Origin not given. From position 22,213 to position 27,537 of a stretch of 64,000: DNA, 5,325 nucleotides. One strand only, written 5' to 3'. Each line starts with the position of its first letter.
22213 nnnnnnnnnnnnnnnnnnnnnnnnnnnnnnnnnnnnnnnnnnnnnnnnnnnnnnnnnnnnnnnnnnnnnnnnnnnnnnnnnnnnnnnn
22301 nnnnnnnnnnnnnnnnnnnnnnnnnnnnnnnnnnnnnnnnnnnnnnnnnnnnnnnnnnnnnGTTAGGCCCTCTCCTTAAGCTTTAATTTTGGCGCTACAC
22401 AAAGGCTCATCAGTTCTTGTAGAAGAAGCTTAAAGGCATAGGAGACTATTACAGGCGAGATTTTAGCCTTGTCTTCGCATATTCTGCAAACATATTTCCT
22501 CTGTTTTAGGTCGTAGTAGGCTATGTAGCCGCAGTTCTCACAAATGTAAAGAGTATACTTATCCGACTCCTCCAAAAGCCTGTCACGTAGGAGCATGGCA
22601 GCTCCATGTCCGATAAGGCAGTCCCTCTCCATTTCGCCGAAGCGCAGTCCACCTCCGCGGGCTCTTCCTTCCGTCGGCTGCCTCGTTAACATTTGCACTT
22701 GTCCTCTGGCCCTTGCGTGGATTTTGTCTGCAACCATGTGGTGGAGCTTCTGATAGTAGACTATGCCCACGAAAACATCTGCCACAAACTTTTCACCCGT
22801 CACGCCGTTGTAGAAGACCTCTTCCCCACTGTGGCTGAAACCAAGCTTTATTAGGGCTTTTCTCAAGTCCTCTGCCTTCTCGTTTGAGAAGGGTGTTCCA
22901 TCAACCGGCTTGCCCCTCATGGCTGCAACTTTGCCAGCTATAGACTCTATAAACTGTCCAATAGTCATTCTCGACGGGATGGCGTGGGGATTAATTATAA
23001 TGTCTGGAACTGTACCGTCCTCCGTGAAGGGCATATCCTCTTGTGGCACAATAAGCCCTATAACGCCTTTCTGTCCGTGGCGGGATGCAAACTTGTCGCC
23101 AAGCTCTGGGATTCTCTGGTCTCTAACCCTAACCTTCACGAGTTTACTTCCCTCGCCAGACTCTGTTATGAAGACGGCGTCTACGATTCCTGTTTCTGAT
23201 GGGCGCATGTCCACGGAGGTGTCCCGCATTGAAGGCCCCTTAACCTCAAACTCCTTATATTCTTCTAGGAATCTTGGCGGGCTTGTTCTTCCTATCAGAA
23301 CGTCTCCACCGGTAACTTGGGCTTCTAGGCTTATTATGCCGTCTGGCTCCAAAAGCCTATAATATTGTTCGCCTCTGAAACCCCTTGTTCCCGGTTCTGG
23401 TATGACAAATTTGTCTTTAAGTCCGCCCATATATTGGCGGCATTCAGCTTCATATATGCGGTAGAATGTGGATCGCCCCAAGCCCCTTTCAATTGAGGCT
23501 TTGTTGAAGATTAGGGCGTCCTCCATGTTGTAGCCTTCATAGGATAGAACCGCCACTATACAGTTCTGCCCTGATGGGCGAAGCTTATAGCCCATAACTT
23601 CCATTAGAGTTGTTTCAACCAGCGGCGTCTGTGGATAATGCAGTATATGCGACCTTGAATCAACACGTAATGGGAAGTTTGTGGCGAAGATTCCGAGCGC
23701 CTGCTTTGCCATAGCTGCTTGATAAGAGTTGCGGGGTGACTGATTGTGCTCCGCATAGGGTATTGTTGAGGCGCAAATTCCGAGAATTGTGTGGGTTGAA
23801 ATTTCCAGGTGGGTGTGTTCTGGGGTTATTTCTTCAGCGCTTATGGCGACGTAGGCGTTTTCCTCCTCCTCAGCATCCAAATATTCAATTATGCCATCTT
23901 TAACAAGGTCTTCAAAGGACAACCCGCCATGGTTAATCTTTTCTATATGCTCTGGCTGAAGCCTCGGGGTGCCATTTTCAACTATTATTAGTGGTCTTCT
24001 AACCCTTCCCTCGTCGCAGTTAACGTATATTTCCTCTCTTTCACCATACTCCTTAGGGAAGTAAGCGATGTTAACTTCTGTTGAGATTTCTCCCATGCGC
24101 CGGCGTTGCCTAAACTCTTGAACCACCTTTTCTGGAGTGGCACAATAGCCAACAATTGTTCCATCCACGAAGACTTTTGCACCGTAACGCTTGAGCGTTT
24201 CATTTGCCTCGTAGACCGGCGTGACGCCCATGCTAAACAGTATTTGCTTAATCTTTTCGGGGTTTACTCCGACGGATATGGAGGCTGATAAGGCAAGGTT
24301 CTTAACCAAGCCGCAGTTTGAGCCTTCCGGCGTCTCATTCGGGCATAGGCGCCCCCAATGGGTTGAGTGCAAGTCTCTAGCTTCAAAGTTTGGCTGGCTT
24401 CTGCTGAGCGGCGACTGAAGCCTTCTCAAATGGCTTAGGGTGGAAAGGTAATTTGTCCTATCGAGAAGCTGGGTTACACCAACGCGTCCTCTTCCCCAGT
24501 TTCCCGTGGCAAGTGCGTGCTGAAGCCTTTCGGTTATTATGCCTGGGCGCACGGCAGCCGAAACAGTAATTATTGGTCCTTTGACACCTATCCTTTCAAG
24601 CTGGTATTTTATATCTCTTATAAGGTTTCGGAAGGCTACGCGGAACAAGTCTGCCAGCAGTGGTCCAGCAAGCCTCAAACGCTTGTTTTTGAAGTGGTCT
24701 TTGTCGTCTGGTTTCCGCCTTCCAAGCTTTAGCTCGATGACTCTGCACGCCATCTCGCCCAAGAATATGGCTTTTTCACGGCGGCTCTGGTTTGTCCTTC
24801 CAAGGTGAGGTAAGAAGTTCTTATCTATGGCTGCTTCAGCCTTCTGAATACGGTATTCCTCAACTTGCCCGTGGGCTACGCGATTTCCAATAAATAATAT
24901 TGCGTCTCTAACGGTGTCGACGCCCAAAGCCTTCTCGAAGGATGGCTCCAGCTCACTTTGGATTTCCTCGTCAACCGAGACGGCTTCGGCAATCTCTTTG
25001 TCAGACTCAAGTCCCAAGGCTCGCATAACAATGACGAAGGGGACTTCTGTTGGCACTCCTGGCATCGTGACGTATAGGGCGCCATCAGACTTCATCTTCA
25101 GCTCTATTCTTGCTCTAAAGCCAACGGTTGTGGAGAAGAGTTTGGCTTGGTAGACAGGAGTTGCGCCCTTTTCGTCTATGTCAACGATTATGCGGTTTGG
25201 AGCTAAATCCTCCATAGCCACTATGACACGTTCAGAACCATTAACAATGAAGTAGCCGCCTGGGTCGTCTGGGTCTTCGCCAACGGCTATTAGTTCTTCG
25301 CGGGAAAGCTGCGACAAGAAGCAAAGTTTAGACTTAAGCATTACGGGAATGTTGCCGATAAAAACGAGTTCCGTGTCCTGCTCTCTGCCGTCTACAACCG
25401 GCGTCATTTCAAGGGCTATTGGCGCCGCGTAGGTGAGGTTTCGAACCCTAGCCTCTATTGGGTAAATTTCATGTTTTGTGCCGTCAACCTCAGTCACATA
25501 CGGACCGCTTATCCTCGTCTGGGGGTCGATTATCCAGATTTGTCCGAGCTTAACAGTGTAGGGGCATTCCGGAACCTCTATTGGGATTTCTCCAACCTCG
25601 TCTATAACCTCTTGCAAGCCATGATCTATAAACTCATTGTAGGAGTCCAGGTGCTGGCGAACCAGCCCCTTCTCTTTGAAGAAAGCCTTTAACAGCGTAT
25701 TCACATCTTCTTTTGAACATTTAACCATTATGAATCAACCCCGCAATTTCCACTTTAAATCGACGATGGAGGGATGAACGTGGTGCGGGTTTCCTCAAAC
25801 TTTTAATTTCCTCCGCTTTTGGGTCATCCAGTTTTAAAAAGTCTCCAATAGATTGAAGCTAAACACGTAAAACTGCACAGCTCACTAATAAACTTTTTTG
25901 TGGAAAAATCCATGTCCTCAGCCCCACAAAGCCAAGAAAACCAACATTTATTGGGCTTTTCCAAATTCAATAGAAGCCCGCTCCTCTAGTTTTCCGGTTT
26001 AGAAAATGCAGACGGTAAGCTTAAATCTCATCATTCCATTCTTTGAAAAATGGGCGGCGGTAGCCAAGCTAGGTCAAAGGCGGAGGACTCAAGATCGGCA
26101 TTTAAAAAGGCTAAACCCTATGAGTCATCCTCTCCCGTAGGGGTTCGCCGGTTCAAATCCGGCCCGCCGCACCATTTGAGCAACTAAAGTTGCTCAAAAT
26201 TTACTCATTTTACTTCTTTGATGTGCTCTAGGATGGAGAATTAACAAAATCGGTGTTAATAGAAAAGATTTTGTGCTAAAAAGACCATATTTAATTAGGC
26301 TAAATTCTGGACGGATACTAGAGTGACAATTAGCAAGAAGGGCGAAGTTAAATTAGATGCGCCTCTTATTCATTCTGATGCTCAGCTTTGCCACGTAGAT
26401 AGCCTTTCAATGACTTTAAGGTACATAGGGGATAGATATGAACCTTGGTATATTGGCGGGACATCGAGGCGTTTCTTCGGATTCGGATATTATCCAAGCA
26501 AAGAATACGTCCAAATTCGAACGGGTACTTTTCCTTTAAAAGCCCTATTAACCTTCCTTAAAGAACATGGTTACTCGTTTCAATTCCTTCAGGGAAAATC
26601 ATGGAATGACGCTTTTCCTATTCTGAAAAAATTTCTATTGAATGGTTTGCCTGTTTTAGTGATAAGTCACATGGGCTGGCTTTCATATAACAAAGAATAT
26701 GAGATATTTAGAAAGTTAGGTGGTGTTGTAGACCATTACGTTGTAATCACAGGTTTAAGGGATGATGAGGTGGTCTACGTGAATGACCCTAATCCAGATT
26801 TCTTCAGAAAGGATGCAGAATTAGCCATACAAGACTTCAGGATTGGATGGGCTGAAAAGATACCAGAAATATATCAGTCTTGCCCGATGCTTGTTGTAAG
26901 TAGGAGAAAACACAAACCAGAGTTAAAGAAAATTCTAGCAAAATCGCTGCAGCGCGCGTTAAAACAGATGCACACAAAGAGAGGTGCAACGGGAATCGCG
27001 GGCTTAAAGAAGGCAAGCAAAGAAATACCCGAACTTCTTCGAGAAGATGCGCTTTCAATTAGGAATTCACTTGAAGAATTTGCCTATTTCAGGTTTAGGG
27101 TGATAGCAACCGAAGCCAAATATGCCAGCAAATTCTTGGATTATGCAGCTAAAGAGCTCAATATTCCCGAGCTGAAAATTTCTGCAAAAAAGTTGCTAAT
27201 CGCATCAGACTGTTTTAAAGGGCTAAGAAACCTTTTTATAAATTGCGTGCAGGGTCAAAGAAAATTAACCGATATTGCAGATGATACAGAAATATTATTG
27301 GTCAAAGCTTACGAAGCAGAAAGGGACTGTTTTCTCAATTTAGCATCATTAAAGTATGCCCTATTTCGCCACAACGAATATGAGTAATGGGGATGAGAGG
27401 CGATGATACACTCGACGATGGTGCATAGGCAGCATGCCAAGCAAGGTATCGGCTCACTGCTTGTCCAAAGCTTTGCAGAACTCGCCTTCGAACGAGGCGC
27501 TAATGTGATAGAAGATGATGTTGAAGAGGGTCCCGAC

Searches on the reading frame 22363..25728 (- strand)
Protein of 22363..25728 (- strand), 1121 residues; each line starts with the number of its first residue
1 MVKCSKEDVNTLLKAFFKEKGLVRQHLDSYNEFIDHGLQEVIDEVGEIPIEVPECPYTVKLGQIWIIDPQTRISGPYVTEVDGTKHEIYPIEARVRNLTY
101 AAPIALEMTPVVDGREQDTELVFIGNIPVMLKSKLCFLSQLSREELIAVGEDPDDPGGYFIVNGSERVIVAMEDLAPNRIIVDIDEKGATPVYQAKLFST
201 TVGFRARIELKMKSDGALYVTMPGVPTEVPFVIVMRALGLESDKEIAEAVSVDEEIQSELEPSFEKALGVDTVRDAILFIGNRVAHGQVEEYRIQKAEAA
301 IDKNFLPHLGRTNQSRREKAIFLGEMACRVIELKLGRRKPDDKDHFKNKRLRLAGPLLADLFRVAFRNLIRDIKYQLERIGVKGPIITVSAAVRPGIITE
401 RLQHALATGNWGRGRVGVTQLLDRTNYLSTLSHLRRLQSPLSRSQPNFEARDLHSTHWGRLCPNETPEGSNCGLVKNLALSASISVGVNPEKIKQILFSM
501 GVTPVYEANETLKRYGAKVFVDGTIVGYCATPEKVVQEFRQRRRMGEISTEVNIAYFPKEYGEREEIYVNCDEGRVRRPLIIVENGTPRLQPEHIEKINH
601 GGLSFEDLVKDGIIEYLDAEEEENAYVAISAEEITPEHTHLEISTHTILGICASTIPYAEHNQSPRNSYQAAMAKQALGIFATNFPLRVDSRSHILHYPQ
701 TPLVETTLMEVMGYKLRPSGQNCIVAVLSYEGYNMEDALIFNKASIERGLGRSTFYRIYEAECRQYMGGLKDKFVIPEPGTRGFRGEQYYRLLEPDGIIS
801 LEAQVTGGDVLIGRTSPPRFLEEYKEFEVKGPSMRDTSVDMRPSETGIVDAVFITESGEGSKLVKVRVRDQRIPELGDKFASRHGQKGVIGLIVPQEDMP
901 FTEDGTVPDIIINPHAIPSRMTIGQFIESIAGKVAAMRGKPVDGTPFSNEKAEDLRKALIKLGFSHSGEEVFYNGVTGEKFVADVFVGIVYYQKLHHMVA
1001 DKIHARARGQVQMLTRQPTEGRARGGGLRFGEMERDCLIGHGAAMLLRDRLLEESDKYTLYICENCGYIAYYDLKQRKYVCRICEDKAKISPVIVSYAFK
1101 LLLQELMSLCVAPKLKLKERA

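Call 7: search_protein_families(library=pfam, proteins=[window:22363-25728:-])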
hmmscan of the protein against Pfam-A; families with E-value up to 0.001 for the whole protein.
window:22363-25728:- (1121 aa): 7 families
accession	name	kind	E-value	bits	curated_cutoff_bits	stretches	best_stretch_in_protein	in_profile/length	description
PF00562.33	RNA_pol_Rpb2_6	-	1.9e-142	475.3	23.4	1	652-1024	1-373/373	RNA polymerase Rpb2, domain 6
PF04563.20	RNA_pol_Rpb2_1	-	1.3e-54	185.3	28.2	1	21-399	1-202/203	RNA polymerase beta subunit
PF04561.19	RNA_pol_Rpb2_2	-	2.8e-33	115.6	21.7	1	178-352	3-190/190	RNA polymerase Rpb2, domain 2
PF04560.25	RNA_pol_Rpb2_7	-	5.9e-32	110.4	32.1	1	1026-1117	1-86/87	RNA polymerase Rpb2, domain 7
PF04565.21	RNA_pol_Rpb2_3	-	2.6e-28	98.4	21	1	420-484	1-68/68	RNA polymerase Rpb2, domain 3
PF04566.18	RNA_pol_Rpb2_4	-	4.7e-21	75.1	28.7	1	519-584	1-62/62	RNA polymerase Rpb2, domain 4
PF04567.22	RNA_pol_Rpb2_5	-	2.3e-09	38.4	21.1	1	605-639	1-35/66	RNA polymerase Rpb2, domain 5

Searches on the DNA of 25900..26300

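Call 36: search_rna_families(source=window, start=25900, end=26300, threshold=gathering, show_alignments=1)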
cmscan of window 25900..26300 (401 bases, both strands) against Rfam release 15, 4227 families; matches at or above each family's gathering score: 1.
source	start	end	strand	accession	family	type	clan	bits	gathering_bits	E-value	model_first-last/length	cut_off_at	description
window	26054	26171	+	RF00005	tRNA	Gene; tRNA;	CL00001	45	29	1.5e-08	1-71/71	no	tRNA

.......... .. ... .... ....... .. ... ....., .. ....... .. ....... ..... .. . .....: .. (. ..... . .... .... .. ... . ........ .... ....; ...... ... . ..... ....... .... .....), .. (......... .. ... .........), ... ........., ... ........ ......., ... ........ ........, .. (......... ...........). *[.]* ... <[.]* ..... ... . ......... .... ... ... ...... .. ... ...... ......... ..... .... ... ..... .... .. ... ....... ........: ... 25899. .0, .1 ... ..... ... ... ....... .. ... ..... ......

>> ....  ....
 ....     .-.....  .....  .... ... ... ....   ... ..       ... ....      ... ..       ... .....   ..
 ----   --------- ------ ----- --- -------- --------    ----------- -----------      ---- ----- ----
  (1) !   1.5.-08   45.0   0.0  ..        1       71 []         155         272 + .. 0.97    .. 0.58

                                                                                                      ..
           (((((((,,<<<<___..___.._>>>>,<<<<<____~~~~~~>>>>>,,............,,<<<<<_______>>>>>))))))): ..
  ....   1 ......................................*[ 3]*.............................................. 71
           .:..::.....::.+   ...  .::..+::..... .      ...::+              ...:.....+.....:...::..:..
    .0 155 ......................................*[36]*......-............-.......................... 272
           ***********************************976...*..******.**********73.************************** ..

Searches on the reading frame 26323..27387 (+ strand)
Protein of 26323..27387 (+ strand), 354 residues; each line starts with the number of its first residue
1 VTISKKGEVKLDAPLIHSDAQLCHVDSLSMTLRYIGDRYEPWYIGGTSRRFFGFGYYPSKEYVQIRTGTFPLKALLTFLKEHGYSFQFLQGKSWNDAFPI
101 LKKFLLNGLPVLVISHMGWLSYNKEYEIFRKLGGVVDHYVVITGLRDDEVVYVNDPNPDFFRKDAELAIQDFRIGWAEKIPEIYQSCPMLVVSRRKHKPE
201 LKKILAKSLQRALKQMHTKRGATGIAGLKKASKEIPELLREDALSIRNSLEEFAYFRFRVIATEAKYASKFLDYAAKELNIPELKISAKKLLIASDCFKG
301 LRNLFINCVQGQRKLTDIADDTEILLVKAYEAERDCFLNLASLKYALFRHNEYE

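Call 27: search_protein_families(library=pfam, proteins=[window:26323-27387:+])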
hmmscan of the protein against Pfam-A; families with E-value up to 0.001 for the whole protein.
window:26323-27387:+ (354 aa): 2 families
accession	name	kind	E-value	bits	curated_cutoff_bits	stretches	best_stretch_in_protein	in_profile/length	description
PF13529.12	Peptidase_C39_2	-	2.3e-06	28.7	24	1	19-157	12-143/143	Peptidase_C39 like family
PF14399.12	BtrH_N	-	8.3e-06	26.5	29.7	1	52-156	30-134/134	Butirosin biosynthesis protein H, N-terminal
